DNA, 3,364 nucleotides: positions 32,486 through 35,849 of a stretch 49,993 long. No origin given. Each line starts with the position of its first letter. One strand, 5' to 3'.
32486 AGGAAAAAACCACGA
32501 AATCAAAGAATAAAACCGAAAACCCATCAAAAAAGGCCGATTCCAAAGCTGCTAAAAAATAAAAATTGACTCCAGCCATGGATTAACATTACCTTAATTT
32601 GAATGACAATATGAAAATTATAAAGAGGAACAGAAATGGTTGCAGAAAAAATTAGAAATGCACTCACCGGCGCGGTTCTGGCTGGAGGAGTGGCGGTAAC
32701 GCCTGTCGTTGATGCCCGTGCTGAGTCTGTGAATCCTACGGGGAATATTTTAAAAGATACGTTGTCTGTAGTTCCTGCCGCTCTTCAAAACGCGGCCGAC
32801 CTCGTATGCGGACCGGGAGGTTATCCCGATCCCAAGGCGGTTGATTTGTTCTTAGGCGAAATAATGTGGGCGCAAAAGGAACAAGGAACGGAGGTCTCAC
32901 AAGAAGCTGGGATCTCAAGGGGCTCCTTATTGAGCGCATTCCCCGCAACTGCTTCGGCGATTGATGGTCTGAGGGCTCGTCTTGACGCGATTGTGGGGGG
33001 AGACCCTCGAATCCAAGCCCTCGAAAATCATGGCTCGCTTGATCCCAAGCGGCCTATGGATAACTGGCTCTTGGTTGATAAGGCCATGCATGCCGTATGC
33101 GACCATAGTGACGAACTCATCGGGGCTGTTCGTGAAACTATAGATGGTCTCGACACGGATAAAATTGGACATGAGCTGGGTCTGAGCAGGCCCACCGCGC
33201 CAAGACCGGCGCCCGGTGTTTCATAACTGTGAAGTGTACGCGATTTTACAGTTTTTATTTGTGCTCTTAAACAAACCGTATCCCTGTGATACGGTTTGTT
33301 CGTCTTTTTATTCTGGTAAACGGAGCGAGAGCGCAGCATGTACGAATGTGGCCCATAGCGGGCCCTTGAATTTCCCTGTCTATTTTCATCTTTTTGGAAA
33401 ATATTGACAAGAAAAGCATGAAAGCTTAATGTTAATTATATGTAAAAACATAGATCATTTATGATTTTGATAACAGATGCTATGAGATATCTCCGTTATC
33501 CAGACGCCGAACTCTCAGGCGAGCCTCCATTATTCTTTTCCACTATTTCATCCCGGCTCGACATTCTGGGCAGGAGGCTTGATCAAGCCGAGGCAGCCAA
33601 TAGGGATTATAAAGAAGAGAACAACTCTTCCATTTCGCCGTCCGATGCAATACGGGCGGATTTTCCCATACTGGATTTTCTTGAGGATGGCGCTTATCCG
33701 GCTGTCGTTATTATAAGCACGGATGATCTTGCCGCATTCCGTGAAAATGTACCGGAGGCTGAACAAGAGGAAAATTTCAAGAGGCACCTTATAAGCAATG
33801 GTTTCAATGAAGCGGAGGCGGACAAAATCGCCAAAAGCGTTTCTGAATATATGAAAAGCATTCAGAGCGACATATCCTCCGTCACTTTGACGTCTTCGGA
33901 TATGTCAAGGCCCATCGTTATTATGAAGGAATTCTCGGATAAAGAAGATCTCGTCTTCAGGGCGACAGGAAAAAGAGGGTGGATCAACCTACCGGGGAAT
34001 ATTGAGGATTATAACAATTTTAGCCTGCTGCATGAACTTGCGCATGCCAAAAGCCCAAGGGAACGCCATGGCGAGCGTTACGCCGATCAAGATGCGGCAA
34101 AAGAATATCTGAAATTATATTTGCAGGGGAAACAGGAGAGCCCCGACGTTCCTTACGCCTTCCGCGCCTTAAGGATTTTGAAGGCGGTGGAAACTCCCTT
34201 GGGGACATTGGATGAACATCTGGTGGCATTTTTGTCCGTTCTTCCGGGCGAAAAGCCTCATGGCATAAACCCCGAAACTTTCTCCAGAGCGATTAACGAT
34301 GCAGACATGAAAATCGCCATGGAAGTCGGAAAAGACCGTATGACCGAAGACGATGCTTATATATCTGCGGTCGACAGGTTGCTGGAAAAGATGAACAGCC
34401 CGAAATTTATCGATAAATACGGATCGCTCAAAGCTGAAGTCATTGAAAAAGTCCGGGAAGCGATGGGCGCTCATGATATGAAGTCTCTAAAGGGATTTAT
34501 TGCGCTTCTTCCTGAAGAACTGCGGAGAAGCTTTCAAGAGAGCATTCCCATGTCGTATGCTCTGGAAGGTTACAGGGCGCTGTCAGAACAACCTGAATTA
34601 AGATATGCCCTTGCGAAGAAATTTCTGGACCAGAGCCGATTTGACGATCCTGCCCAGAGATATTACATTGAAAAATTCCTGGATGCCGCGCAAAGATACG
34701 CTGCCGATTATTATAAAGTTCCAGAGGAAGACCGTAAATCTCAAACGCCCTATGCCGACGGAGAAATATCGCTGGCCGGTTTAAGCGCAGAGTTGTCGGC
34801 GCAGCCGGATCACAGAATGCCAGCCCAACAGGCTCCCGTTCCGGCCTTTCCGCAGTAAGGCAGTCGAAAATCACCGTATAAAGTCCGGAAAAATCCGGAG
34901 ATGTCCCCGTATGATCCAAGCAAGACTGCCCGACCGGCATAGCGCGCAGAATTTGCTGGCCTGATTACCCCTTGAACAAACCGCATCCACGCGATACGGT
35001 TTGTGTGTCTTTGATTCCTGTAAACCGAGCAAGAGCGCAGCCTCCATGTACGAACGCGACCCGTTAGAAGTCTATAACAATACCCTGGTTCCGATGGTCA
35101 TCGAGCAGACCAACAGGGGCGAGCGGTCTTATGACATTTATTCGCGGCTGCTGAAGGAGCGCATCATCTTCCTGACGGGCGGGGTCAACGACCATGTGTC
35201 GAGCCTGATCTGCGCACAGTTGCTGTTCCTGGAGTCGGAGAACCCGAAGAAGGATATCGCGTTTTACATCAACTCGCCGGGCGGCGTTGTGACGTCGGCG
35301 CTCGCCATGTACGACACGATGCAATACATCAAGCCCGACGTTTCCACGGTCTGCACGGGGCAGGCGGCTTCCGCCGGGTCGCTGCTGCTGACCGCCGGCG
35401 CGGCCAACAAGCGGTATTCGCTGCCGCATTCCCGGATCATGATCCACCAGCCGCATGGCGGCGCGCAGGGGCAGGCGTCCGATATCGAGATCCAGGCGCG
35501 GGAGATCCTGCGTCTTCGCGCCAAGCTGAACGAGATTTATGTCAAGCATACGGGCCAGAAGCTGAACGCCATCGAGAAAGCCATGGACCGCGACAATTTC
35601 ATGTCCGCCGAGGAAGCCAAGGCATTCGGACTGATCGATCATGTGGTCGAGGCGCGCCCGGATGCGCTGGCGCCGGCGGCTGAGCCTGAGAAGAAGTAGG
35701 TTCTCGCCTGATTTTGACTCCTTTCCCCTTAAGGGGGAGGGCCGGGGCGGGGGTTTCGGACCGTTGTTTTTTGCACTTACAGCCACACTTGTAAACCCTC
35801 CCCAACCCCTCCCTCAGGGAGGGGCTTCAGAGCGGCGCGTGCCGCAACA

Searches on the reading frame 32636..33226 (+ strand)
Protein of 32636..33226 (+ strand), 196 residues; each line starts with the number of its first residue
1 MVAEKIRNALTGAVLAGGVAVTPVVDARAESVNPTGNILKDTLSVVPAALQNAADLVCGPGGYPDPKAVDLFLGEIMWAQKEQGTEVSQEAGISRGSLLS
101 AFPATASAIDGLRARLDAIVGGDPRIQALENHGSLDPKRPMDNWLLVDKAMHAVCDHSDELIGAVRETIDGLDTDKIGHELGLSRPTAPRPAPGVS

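Call 10: search_protein_families(library=pfam, proteins=[window:32636-33226:+], max_evalue=0.1)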
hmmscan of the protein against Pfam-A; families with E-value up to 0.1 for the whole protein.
window:32636-33226:+ (196 aa): 0 families

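Call 12: find_encoding_contigs(protein=window:32636-33226:+, flank=8000, max_places=8)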
Protein window:32636-33226:+ (196 aa): no gene with exactly this product is on record in the collection.

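Call 20: search_protein_families(library=ncbifam, proteins=[window:32636-33226:+], max_evalue=1)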
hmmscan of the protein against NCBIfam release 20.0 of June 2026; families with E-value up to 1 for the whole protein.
window:32636-33226:+ (196 aa): 1 family
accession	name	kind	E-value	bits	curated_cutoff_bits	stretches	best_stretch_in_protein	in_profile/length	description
TIGR02684.1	dnstrm_HI1420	hypoth_equivalog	0.088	13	53.7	1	65-107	29-69/89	addiction module antidote protein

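Call 21: search_protein_families(library=phrogs, proteins=[window:32636-33226:+], max_evalue=1)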
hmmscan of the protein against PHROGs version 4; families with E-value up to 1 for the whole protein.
window:32636-33226:+ (196 aa): 1 family
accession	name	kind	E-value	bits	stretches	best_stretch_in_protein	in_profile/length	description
phrog_35779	-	unknown function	0.27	12.1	1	11-62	69-120/158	-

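Call 22: search_protein_families(library=padloc, proteins=[window:32636-33226:+], max_evalue=1)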
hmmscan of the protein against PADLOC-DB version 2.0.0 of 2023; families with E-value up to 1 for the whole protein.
window:32636-33226:+ (196 aa): 0 families
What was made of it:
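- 32636..33226 (+): Cargo gene 2 (ORF196). Orphan with an N-terminal signal-peptide-like segment. No family hits (calls 10, 20-22).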

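Call 23: find_homologous_proteins(query=window:32636-33226:+, max_evalue=0.001)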
Query window:32636-33226:+ (196 aa): 1 proteins with E <= 0.001 among 1755 candidates.
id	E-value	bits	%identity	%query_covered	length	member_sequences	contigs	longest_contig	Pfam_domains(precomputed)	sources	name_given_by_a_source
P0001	8.3e-123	426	100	100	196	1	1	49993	-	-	-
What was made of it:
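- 32636..33226 (+): The only hit among 5.8 billion proteins is itself (call 23).
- The structure is seen on a single contig only (calls 12, 23).
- Tried and rejected: ORF196 has none (call 23).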

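Call 49: find_related_loci(query=window:32636-33226:+, collection=viral_contigs, flank=5000)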
Query window:32636-33226:+ (196 aa) in viral_contigs; peptide patterns used: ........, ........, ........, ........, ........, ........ (x = any residue, [..] = any of these).
7 stretches matched a pattern, but none encodes a relative of the query by tblastn (E <= 1e-3).

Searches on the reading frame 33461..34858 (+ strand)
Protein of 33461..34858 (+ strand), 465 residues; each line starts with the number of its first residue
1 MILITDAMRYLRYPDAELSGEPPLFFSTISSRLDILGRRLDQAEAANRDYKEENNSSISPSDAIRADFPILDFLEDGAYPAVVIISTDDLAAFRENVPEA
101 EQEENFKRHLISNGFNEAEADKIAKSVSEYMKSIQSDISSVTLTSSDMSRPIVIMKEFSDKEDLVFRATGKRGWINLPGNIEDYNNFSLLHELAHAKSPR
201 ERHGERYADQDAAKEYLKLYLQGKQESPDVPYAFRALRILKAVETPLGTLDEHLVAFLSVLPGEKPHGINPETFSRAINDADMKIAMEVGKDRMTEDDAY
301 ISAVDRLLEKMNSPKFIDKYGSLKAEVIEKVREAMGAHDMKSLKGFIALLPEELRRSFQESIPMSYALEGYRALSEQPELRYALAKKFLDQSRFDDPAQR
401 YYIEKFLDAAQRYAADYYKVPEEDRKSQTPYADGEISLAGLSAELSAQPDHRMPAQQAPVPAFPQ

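Call 10: search_protein_families(library=pfam, proteins=[window:33461-34858:+], max_evalue=0.1)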
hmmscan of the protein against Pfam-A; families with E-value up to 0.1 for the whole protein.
window:33461-34858:+ (465 aa): 2 families
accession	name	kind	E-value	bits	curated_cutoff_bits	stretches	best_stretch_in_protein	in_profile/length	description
PF02446.23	Glyco_hydro_77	-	0.0062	15.9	25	0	79-185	369-454/465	4-alpha-glucanotransferase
PF03448.22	MgtE_N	-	0.05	14.6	25.9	0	303-344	53-94/102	MgtE intracellular N domain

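Call 20: search_protein_families(library=ncbifam, proteins=[window:33461-34858:+], max_evalue=1)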
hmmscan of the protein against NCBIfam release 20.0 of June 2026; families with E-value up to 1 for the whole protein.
window:33461-34858:+ (465 aa): 0 families

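Call 21: search_protein_families(library=phrogs, proteins=[window:33461-34858:+], max_evalue=1)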
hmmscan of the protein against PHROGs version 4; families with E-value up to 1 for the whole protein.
window:33461-34858:+ (465 aa): 4 families
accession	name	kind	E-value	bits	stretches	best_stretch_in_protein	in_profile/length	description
phrog_2724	-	unknown function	0.25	12.9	1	94-139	6-47/83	-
phrog_17295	-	unknown function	0.25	12.8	1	364-399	1-36/63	-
phrog_33388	-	unknown function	0.26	12.7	1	146-216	4-73/95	-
phrog_17594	-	tail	0.45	8.9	0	85-146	1315-1371/1582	tail length tape measure protein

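Call 22: search_protein_families(library=padloc, proteins=[window:33461-34858:+], max_evalue=1)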
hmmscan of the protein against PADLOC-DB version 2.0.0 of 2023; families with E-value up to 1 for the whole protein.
window:33461-34858:+ (465 aa): 0 families

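Call 25: find_homologous_proteins(query=window:33461-34858:+, max_evalue=0.001)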
Query window:33461-34858:+ (465 aa): 2 proteins with E <= 0.001 among 8000 candidates.
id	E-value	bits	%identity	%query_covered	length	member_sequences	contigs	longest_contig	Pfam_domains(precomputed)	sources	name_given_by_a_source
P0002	5.9e-142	492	58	88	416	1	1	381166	-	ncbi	-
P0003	1.1e-43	168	34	87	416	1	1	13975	-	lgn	-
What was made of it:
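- Tried and rejected: ORF465 has two (call 25).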

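Call 26: find_encoding_contigs(protein=P0002, flank=10000, max_places=4)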
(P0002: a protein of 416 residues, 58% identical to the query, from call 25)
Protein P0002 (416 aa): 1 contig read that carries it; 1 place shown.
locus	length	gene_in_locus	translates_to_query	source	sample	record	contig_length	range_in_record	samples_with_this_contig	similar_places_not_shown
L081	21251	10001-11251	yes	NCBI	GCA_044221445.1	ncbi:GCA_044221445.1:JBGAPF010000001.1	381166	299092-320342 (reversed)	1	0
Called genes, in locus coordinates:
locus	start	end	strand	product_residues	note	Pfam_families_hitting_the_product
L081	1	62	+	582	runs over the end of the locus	PF03717:PBP_dimer, PF00905:Transpeptidase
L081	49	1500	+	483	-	PF01225:Mur_ligase, PF08245:Mur_ligase_M, PF02875:Mur_ligase_C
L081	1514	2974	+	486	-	PF01225:Mur_ligase, PF08245:Mur_ligase_M, PF02875:Mur_ligase_C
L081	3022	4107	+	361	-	PF10555:MraY_sig1 (weak), PF00953:Glycos_transf_4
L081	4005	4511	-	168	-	-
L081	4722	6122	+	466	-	PF08245:Mur_ligase_M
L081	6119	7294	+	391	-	PF01098:FTSW_RODA_SPOVE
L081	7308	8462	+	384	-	PF03033:Glyco_transf_28, PF13579:Glyco_trans_4_4 (weak), PF04101:Glyco_tran_28_C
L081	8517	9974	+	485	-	PF01225:Mur_ligase, PF08245:Mur_ligase_M, PF02875:Mur_ligase_C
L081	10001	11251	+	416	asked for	-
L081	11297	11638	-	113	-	-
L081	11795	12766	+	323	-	PF01565:FAD_binding_4, PF02873:MurB_C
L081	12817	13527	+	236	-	-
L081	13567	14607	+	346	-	PF01820:Dala_Dala_lig_N (weak), PF07478:Dala_Dala_lig_C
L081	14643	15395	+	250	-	PF08478:POTRA_1, PF03799:FtsQ_DivIB_C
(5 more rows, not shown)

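Call 27: find_encoding_contigs(protein=P0003, flank=10000, max_places=4)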
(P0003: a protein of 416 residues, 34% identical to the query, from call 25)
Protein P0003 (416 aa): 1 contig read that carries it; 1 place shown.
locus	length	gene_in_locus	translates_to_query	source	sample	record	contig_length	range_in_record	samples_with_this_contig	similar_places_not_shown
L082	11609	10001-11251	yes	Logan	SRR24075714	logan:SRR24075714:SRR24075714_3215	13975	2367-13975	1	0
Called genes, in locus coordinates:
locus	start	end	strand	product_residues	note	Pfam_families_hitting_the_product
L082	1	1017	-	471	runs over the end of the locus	PF00206:Lyase_1, PF10415:FumaraseC_C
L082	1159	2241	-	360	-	PF22660:RS_preATP-grasp-like, PF02222:ATP-grasp, PF17769:PurK_C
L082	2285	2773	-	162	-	PF00731:AIRC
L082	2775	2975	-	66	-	PF04325:DUF465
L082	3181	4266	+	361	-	PF00365:PFK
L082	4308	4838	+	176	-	PF03703:bPH_2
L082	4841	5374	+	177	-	PF03703:bPH_2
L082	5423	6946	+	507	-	PF10423:AMNp_N, PF01048:PNP_UDP_1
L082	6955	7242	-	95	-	-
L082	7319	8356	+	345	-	PF00152:tRNA-synt_2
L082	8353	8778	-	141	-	PF14436:EndoU_bacteria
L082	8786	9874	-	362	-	PF01116:F_bP_aldolase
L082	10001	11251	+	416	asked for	-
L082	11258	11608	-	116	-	?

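Call 50: find_related_loci(query=A3, collection=viral_contigs, flank=5000)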
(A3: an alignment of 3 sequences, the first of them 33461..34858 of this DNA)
Query A3 (465 aa) in viral_contigs; peptide patterns used: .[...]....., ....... (x = any residue, [..] = any of these).
155 stretches matched a pattern, but none encodes a relative of the query by tblastn (E <= 1e-3).

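Call 58: search_solved_structures(query=A3, max_evalue=1)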
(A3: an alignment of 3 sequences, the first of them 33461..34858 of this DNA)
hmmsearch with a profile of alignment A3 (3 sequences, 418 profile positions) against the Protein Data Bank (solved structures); distinct sequences matched with E-value up to 1: 0.

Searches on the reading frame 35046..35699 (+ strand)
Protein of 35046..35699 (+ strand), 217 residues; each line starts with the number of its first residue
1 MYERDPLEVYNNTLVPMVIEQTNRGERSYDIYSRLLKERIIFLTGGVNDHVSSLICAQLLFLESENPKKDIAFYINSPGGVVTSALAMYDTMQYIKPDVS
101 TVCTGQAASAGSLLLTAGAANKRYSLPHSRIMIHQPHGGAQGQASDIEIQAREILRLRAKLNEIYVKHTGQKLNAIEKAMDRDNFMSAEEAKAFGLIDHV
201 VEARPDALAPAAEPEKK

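Call 10: search_protein_families(library=pfam, proteins=[window:35046-35699:+], max_evalue=0.1)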
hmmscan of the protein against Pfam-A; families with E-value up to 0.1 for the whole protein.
window:35046-35699:+ (217 aa): 2 families
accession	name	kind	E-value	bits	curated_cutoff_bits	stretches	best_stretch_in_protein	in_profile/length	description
PF00574.28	CLP_protease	-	6.1e-85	284.1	20.2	1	24-203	2-181/182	Clp protease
PF25145.1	NfeD1b_N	-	0.0013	18.7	40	1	66-130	29-91/189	NfeD1b, N-terminal domain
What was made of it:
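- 35046..35699 (+): Intact clpP (217 aa). Pfam CLP_protease, E 6e-85 (call 10).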
